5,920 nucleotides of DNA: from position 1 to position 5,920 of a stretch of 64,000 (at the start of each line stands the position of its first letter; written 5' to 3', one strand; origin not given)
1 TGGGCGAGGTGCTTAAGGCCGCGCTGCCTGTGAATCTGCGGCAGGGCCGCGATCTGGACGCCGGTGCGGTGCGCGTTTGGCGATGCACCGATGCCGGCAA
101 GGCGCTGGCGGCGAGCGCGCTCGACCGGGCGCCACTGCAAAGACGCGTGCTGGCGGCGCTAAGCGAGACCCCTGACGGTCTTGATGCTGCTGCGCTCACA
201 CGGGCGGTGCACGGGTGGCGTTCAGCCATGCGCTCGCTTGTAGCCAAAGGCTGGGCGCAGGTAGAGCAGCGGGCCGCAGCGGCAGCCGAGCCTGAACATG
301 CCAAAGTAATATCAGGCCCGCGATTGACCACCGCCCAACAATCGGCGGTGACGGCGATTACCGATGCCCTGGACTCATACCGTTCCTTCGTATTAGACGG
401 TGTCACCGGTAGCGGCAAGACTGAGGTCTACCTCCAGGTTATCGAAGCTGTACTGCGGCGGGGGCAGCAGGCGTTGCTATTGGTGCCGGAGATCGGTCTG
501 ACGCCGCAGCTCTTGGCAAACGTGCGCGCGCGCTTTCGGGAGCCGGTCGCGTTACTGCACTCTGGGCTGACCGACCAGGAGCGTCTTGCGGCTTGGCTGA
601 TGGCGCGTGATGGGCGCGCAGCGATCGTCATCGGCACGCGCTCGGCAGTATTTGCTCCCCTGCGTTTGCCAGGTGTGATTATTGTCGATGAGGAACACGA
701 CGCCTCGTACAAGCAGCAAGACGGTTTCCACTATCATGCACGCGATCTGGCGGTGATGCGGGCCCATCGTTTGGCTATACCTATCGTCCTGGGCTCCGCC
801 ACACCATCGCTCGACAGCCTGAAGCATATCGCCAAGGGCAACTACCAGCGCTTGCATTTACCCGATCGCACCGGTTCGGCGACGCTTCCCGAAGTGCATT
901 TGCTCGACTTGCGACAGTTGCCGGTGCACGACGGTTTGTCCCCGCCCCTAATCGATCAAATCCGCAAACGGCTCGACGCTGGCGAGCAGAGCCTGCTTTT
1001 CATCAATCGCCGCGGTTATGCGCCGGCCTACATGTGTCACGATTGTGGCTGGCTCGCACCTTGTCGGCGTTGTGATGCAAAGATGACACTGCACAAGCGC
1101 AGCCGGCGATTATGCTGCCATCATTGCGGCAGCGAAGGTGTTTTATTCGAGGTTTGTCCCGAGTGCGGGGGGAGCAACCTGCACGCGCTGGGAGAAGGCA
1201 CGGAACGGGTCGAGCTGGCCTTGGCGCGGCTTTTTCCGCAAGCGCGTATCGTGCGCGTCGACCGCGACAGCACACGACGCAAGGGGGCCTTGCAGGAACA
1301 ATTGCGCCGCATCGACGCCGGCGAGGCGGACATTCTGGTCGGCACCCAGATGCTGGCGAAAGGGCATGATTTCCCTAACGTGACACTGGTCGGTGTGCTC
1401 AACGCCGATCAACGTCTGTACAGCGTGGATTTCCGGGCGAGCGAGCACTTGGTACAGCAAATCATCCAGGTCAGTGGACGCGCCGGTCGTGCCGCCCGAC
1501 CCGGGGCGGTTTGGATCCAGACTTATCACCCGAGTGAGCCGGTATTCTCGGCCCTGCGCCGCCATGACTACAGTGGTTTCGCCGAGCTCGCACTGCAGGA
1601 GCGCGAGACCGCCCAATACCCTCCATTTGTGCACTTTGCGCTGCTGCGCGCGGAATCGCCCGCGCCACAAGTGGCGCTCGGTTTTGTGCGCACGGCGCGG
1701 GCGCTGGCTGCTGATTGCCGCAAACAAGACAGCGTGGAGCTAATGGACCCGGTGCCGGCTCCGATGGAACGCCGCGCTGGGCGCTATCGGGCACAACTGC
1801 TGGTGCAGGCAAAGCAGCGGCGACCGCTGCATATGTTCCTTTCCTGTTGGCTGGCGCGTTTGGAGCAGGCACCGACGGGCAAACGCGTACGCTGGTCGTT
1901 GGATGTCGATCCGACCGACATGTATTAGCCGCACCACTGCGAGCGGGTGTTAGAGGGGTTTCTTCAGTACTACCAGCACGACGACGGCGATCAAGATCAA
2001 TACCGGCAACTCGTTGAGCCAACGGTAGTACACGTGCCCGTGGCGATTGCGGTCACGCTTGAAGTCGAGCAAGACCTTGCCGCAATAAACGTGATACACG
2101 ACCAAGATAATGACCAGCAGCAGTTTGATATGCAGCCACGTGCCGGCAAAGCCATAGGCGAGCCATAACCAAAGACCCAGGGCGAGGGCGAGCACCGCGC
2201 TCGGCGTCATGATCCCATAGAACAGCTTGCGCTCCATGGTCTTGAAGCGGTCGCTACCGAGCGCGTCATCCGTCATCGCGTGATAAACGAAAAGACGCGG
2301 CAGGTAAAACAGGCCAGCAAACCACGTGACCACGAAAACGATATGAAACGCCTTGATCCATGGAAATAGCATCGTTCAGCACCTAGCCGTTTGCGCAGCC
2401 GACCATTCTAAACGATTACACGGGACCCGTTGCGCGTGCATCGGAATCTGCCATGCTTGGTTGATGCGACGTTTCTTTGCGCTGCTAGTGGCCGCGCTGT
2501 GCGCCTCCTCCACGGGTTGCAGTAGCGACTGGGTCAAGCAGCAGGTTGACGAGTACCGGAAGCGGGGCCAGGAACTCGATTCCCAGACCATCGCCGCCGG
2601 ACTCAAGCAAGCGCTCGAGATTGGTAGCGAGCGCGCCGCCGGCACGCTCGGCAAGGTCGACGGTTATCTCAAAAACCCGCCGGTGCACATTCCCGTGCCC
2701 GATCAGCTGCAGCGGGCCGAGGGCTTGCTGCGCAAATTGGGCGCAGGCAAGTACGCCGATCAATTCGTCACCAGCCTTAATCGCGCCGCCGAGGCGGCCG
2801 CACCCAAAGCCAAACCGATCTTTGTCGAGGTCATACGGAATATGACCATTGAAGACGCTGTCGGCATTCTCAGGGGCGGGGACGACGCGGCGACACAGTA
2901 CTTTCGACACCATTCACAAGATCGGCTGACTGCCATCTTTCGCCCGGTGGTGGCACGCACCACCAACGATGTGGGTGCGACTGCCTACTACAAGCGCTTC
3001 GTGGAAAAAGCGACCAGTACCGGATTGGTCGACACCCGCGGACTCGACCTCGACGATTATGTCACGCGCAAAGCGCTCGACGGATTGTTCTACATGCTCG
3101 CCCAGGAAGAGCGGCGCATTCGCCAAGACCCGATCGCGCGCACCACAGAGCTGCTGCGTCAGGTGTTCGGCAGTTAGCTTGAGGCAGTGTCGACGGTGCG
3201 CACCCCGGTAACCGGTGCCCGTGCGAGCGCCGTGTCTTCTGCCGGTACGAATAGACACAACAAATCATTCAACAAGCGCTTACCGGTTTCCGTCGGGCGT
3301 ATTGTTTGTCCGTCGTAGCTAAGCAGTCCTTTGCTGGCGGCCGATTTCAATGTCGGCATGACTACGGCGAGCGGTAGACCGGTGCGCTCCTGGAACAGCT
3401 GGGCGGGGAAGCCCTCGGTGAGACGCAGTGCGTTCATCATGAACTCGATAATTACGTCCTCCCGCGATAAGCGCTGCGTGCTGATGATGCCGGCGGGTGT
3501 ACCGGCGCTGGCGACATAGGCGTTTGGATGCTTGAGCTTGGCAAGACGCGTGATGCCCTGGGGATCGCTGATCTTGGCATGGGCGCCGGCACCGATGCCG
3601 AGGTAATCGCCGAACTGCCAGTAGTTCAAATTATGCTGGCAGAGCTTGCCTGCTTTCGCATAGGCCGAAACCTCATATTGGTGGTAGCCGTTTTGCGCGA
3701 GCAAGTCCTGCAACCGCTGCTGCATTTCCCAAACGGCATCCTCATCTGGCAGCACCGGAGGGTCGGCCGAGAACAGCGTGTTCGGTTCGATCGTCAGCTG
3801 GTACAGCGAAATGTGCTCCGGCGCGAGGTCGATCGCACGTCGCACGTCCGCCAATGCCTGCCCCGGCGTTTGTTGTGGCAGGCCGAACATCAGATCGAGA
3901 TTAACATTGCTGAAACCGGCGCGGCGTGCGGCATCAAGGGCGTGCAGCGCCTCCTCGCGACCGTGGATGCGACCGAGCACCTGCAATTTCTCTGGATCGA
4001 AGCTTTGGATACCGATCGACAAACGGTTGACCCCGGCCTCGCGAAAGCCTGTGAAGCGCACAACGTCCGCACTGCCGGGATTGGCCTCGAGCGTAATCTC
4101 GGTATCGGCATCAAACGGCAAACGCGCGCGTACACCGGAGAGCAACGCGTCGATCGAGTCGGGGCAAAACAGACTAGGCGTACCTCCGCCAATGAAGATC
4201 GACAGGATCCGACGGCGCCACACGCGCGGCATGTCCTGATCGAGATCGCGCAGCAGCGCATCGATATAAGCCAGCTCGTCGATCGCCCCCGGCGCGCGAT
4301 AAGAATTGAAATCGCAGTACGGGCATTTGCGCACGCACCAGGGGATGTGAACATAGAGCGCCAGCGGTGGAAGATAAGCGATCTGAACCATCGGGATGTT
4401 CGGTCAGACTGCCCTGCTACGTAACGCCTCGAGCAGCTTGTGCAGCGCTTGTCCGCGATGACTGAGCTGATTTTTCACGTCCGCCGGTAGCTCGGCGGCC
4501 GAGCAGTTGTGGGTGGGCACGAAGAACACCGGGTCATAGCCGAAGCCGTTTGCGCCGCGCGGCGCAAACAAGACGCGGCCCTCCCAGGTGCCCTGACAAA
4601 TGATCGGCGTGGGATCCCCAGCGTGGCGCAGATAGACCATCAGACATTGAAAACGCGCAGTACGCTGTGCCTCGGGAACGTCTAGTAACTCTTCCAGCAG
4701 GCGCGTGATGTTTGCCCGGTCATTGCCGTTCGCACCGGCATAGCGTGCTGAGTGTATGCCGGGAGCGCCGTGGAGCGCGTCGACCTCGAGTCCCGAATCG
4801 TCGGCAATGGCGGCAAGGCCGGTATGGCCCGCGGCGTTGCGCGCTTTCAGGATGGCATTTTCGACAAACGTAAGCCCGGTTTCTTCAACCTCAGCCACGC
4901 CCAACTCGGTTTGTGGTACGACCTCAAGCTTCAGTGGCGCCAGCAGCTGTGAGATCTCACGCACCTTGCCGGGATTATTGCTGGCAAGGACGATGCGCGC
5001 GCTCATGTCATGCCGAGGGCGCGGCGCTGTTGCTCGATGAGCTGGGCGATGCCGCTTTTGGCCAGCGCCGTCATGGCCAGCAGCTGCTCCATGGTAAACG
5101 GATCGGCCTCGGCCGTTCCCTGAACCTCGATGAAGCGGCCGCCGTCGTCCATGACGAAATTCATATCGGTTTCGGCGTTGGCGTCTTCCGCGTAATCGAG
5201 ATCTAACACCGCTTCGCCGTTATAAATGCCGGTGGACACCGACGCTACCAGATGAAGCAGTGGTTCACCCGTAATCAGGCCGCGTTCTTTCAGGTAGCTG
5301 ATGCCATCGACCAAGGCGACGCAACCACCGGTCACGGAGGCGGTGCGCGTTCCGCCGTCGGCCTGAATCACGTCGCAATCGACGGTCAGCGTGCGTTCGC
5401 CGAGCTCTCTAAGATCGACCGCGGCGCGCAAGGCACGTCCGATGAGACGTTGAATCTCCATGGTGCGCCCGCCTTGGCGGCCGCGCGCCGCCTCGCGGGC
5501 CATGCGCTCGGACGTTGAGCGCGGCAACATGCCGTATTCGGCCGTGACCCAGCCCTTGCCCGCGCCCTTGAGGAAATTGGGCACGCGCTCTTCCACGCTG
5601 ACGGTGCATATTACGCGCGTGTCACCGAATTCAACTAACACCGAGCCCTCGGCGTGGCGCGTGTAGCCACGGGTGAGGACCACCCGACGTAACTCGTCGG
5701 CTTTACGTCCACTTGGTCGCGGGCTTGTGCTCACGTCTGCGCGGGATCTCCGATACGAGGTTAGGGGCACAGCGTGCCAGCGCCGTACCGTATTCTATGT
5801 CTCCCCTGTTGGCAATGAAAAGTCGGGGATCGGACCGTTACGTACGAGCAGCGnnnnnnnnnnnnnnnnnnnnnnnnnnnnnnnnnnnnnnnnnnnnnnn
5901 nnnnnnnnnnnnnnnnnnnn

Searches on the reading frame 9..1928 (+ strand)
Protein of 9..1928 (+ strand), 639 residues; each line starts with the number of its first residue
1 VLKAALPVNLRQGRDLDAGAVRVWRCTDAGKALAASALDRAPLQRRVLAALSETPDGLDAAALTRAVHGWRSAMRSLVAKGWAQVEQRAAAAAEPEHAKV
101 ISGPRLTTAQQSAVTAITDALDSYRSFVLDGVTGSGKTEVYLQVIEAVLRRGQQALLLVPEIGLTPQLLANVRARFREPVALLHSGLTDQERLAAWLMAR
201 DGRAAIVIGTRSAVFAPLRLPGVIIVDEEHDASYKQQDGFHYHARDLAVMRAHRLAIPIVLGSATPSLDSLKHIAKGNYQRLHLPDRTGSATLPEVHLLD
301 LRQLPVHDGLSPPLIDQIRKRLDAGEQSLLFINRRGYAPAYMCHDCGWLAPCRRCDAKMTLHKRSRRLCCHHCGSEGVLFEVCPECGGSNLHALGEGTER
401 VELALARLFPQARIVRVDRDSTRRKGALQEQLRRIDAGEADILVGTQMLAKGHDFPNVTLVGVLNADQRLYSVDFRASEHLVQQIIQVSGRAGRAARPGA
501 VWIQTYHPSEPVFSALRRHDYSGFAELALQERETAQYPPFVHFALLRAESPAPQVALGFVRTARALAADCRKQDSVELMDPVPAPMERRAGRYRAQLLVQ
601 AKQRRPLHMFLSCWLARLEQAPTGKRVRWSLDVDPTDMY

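Call 42: search_protein_families(library=pfam, proteins=[window:9-1928:+], max_evalue=0.00001)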
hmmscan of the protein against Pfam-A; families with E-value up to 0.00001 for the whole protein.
window:9-1928:+ (639 aa): 5 families
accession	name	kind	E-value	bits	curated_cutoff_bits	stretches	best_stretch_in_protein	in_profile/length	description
PF18074.6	PriA_C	-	1.3e-23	84.1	26.9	1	539-635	1-95/95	Primosomal protein N C-terminal domain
PF00270.35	DEAD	-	3.2e-18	66.4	26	1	108-272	2-165/167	DEAD/DEAH box helicase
PF04851.21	ResIII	-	1.8e-13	51.2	22.5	1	106-266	4-162/164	Type III restriction enzyme, res subunit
PF00271.37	Helicase_C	-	1.3e-10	42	23.5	1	421-495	47-109/110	Helicase conserved C-terminal domain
PF18319.7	Zn_ribbon_PriA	-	9.9e-08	32.2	26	1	352-376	1-25/27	PriA DNA helicase Cys-rich region (CRR) domain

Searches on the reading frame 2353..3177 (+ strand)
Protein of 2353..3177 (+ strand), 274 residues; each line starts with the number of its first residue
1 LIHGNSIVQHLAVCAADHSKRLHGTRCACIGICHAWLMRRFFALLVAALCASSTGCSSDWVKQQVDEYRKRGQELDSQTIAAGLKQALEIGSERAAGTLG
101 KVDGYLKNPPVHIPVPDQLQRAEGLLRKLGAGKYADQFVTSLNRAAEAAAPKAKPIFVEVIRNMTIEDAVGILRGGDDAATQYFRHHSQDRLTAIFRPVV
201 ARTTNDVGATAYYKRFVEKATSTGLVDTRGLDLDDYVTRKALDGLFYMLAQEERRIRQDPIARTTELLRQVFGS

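Call 42: search_protein_families(library=pfam, proteins=[window:2353-3177:+], max_evalue=0.00001)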
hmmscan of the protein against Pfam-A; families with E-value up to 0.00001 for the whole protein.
window:2353-3177:+ (274 aa): 1 family
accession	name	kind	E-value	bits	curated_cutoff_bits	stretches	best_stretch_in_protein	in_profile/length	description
PF13852.11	DUF4197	-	8.5e-76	254.5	24.9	1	75-273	2-199/199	Protein of unknown function (DUF4197)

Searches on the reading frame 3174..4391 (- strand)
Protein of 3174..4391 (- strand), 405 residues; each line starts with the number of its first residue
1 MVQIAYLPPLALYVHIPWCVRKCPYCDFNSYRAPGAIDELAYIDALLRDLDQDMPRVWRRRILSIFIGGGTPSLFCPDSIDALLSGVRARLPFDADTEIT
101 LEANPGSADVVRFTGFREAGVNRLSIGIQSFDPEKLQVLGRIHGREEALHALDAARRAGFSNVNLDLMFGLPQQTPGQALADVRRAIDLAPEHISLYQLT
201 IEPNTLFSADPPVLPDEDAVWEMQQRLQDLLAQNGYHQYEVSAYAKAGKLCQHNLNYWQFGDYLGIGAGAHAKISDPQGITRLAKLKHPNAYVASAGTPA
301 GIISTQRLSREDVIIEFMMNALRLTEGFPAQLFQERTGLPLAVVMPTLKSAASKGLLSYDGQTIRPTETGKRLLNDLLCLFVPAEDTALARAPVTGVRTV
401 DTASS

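Call 42: search_protein_families(library=pfam, proteins=[window:3174-4391:-], max_evalue=0.00001)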
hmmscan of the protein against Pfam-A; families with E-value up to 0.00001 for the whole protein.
window:3174-4391:- (405 aa): 2 families
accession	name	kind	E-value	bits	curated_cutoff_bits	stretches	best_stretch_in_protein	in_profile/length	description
PF04055.27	Radical_SAM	-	3.5e-24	86.3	29.5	1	13-178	1-158/166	Radical SAM superfamily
PF06969.22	HemN_C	-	4.3e-15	55.9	24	1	308-372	1-66/67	HemN C-terminal domain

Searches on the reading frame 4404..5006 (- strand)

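Call 42: search_protein_families(library=pfam, proteins=[window:4404-5006:-], max_evalue=0.00001)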
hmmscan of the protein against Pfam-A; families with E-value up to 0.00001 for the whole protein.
window:4404-5006:- (200 aa): 1 family
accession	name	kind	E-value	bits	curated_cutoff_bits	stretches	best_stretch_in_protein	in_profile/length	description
PF01725.21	Ham1p_like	-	1.5e-64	217.7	22.5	1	5-193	1-185/186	Ham1 family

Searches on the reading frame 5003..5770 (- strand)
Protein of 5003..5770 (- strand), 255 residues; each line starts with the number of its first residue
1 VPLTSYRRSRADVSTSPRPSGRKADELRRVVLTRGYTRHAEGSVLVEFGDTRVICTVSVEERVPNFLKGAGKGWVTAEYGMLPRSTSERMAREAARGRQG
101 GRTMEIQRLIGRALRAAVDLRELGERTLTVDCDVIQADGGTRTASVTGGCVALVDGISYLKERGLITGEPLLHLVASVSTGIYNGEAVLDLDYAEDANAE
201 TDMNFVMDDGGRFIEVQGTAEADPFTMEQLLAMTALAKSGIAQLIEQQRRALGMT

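Call 42: search_protein_families(library=pfam, proteins=[window:5003-5770:-], max_evalue=0.00001)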
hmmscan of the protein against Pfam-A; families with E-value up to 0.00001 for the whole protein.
window:5003-5770:- (255 aa): 2 families
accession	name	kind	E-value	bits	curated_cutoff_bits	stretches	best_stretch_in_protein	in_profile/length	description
PF01138.27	RNase_PH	-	2e-29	103.1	25.5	1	26-155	1-126/130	3' exoribonuclease family, domain 1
PF03725.20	RNase_PH_C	-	8.7e-13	48.5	20.8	1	173-239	1-66/67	3' exoribonuclease family, domain 2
